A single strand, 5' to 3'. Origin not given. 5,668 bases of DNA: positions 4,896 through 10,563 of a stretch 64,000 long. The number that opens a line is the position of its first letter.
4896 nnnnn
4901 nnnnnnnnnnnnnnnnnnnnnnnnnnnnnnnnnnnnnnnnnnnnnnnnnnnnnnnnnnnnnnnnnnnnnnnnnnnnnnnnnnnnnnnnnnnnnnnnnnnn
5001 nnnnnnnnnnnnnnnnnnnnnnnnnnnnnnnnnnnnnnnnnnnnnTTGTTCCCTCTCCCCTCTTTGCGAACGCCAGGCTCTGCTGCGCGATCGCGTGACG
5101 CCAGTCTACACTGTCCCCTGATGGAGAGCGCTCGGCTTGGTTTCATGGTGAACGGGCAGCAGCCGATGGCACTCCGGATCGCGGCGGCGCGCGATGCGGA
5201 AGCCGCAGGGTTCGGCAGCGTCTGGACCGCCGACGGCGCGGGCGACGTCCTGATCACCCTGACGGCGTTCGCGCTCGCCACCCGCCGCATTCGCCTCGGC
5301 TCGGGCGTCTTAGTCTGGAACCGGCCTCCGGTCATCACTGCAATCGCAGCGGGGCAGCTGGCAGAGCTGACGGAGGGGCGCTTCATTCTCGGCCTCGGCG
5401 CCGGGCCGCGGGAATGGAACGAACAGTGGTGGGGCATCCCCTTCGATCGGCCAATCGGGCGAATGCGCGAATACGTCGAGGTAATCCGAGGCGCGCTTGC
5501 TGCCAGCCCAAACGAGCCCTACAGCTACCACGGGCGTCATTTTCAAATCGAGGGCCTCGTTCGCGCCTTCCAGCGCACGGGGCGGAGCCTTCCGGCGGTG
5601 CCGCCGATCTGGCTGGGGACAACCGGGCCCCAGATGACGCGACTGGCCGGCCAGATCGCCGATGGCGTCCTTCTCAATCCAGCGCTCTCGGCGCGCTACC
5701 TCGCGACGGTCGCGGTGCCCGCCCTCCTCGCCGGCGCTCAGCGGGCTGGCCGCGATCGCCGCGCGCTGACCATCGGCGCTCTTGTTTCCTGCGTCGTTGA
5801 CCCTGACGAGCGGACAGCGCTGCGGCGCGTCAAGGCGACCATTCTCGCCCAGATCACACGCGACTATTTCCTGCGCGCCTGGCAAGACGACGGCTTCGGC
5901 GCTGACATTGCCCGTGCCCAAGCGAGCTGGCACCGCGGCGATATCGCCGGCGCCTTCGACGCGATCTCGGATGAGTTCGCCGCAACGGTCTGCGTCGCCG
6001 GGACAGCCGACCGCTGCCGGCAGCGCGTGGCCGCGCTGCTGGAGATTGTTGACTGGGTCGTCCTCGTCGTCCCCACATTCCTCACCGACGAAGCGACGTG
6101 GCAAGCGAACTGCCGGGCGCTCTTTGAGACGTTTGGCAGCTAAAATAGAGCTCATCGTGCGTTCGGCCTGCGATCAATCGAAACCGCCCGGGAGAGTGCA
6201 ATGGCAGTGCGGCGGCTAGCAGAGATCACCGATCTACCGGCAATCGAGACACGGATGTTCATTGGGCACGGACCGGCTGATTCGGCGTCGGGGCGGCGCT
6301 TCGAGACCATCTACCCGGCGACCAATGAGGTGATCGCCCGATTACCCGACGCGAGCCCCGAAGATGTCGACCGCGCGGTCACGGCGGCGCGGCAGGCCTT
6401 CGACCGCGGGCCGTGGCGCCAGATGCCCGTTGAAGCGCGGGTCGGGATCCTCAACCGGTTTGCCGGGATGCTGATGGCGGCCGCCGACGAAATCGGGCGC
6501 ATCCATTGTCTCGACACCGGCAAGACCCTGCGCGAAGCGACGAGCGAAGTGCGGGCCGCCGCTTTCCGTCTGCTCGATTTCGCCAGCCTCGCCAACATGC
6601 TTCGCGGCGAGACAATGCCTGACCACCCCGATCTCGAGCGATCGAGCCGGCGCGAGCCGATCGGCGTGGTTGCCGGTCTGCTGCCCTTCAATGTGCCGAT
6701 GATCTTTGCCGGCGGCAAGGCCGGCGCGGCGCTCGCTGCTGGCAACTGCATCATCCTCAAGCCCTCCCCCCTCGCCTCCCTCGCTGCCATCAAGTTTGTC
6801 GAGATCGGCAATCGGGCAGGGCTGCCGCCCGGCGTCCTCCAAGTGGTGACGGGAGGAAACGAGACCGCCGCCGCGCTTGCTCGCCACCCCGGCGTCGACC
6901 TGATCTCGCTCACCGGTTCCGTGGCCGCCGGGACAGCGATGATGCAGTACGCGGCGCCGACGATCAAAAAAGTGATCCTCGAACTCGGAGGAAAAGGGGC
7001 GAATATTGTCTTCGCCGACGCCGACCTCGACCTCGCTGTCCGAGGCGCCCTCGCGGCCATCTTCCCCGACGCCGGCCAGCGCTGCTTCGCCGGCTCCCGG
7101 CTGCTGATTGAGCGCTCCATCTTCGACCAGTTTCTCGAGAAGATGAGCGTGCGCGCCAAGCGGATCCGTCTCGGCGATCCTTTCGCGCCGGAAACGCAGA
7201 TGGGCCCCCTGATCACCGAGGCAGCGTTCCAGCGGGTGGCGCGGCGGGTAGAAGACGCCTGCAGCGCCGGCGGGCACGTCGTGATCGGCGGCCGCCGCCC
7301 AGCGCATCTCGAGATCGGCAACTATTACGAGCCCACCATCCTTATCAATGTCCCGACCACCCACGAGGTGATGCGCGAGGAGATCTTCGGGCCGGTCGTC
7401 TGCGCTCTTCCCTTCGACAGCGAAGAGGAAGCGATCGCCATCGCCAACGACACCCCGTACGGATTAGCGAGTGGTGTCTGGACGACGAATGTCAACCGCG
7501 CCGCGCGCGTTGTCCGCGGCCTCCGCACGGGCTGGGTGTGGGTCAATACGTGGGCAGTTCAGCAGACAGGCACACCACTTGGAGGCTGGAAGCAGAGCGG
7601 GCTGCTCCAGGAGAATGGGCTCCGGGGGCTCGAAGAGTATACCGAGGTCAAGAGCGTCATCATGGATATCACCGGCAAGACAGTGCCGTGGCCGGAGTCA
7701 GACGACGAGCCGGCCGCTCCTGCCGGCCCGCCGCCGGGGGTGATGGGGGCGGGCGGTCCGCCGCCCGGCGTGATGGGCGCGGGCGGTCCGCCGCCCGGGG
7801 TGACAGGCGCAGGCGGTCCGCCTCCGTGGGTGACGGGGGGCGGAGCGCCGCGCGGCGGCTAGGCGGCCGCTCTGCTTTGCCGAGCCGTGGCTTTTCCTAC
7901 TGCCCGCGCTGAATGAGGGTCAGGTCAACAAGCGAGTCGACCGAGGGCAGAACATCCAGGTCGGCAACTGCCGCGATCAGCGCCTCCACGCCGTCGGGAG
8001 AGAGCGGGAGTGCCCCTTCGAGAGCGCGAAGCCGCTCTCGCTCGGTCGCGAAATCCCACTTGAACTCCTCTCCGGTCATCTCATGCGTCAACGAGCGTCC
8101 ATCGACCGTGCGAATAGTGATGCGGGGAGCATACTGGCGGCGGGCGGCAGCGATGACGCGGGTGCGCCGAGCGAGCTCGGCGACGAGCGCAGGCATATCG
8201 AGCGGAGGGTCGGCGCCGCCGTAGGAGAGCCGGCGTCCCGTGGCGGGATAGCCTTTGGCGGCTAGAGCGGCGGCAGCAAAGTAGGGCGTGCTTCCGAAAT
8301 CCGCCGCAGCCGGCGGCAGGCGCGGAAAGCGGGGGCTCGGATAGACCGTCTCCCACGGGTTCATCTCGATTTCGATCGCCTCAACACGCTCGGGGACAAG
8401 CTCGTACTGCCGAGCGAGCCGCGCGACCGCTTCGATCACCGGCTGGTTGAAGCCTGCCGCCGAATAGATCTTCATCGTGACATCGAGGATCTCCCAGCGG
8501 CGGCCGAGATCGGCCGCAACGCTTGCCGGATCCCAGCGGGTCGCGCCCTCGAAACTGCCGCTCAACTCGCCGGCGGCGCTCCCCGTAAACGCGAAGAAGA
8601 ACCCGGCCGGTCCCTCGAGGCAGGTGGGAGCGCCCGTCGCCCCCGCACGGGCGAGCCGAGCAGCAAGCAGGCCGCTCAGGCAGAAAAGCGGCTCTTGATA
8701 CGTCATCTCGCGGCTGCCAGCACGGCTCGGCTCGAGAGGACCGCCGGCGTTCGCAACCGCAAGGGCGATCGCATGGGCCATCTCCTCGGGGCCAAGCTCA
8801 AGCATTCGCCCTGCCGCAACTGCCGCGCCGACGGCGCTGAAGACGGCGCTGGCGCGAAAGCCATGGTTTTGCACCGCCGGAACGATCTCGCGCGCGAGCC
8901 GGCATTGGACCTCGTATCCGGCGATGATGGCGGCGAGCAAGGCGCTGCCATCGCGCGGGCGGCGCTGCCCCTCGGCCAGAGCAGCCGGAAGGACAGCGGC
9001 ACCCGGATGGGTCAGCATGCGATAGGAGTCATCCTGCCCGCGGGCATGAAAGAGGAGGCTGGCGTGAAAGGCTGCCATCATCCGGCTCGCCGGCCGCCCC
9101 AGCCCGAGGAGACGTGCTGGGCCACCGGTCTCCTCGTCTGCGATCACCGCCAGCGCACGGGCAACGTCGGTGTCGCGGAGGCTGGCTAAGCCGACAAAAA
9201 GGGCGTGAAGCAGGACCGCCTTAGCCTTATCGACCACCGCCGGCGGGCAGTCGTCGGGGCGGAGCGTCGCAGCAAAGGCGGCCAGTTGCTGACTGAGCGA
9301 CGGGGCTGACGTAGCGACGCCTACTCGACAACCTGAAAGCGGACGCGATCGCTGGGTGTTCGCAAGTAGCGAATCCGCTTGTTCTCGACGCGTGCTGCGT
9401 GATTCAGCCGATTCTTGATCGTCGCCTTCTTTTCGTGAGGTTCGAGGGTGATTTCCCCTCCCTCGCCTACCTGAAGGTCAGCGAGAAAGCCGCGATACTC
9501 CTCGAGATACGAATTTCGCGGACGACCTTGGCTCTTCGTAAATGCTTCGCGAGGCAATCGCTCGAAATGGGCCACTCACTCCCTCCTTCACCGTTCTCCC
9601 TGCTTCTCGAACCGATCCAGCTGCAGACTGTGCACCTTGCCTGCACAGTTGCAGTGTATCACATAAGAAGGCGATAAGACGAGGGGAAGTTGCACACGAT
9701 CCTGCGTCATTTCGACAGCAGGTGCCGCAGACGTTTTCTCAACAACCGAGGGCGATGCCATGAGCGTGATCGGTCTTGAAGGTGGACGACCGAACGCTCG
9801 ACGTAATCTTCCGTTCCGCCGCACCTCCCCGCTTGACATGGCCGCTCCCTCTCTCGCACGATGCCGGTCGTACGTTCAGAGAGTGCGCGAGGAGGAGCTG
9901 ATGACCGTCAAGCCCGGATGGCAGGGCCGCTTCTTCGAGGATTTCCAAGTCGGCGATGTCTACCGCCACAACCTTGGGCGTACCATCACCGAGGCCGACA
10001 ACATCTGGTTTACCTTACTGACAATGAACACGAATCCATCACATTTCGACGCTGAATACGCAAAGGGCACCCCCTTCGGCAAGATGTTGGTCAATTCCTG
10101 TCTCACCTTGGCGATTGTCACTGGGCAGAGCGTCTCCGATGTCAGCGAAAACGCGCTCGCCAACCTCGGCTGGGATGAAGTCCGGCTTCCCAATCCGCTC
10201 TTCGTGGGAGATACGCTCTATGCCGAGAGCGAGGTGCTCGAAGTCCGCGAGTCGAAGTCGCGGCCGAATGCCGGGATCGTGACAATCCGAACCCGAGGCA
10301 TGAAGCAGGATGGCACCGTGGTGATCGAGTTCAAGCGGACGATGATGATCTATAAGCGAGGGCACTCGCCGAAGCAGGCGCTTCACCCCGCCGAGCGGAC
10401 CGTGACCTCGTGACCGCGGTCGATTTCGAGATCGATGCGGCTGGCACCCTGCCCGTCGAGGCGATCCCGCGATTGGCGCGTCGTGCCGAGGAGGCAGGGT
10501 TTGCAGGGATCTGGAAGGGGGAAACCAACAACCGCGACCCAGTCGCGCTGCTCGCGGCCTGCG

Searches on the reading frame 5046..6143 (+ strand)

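Call 15: search_protein_families(library=pfam, proteins=[window:5046-6143:+], max_evalue=0.01)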
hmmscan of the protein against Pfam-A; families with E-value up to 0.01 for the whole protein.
window:5046-6143:+ (365 aa): 1 family
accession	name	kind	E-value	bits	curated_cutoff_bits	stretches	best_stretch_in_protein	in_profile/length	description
PF00296.26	Bac_luciferase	-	4.3e-62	210.7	27.9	1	40-332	21-308/314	Luciferase-like monooxygenase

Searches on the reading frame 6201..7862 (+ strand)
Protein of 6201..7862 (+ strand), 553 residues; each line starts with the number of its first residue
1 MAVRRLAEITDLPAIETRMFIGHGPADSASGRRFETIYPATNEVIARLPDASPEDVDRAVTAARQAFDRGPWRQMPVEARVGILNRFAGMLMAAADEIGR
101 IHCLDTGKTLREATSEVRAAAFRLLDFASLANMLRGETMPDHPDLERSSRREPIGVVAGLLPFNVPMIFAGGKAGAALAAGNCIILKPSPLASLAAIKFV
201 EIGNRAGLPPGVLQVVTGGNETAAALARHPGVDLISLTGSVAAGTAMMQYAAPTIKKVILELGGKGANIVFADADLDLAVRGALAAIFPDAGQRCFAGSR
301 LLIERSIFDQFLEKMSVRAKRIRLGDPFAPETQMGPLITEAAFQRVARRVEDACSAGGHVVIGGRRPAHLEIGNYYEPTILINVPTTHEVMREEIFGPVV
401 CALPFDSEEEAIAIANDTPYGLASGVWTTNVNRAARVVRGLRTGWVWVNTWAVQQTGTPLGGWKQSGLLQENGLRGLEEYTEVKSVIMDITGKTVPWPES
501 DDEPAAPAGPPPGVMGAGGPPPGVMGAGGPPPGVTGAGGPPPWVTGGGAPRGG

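Call 15: search_protein_families(library=pfam, proteins=[window:6201-7862:+], max_evalue=0.01)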
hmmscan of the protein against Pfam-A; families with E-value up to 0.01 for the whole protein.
window:6201-7862:+ (553 aa): 1 family
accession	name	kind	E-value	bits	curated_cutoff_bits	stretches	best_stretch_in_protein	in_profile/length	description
PF00171.27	Aldedh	-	6.6e-160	533.1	23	1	28-486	4-461/461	Aldehyde dehydrogenase family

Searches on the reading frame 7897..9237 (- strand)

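Call 15: search_protein_families(library=pfam, proteins=[window:7897-9237:-], max_evalue=0.01)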
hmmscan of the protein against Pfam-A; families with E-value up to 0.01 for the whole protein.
window:7897-9237:- (446 aa): 2 families
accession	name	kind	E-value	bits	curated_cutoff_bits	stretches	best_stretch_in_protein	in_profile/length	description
PF03972.19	MmgE_PrpD_N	-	1.7e-40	139.3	32.1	1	2-220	20-238/244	MmgE/PrpD N-terminal domain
PF19305.4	MmgE_PrpD_C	-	0.00053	20.3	32.1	1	258-326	1-68/173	MmgE/PrpD C-terminal domain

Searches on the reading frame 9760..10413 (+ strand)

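Call 14: search_protein_families(library=pfam, proteins=[window:9760-10413:+], max_evalue=0.01)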
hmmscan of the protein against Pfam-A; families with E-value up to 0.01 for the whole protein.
window:9760-10413:+ (217 aa): 3 families
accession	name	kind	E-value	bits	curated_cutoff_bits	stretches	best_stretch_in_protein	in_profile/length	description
PF19315.5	MC_hydratase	-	1.6e-24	87.2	26.5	1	55-201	20-168/353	Mesaconyl-CoA hydratase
PF01575.25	MaoC_dehydratas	-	1.8e-22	79.7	27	1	63-171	3-112/123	MaoC like domain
PF13452.11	FAS1_DH_region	-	8.7e-06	26.3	22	1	88-190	26-131/132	FAS1-like, dehydratase domain region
